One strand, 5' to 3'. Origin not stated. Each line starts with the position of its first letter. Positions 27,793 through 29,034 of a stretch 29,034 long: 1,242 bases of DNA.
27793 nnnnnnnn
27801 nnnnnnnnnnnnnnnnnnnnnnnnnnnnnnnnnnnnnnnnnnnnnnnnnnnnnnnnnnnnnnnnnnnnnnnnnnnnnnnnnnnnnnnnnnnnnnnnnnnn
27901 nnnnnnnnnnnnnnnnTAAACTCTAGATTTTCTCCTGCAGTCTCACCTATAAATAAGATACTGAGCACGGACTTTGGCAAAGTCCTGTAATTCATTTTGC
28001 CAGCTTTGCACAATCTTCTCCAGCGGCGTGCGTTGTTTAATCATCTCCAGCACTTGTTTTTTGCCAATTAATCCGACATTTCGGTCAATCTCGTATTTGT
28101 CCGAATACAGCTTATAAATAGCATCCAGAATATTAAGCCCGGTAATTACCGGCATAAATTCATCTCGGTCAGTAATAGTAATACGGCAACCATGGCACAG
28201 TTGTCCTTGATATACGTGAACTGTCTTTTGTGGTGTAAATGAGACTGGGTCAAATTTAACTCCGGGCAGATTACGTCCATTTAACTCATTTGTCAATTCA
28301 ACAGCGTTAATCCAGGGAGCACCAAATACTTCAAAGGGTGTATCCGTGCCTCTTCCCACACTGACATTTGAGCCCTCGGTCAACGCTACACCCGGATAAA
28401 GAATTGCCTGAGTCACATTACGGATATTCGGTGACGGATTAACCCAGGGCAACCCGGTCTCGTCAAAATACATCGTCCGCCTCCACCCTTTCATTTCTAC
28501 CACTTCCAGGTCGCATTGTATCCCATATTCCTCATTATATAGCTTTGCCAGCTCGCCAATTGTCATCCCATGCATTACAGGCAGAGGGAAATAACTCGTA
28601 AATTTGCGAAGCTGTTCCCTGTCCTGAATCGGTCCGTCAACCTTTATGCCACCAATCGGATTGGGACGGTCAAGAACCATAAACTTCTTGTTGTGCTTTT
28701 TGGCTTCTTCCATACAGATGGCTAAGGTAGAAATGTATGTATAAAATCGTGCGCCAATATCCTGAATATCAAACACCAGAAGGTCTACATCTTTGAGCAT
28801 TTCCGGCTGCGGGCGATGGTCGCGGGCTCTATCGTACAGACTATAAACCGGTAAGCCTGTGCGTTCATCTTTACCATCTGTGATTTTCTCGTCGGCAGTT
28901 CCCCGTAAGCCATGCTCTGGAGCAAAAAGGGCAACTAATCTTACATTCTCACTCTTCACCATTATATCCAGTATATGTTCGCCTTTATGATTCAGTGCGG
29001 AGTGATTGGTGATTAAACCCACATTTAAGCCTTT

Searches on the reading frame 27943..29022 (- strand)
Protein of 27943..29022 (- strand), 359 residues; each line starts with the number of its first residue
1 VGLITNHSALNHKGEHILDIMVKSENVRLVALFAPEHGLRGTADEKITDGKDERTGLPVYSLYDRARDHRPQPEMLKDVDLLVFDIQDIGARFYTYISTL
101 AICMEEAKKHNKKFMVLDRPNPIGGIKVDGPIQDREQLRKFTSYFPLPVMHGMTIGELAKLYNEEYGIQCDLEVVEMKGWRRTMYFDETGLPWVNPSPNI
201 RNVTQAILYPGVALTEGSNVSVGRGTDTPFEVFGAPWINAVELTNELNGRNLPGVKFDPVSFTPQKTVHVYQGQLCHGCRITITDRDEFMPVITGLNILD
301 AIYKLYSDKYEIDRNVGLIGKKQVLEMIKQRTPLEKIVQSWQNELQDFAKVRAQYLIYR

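Call 72: search_protein_families(library=pfam, proteins=[window:27943-29022:-], max_evalue=0.001)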
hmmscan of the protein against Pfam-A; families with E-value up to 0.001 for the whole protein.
window:27943-29022:- (359 aa): 2 families
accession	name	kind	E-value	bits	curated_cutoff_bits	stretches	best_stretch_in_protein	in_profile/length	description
PF07075.17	NamZ_N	-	8.3e-85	283.7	26.9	1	2-203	2-202/203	Exo-beta-N-acetylmuramidase NamZ, N-terminal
PF20732.2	NamZ_C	-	1.7e-49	169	25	1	207-358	1-152/152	Exo-beta-N-acetylmuramidase NamZ, C-terminal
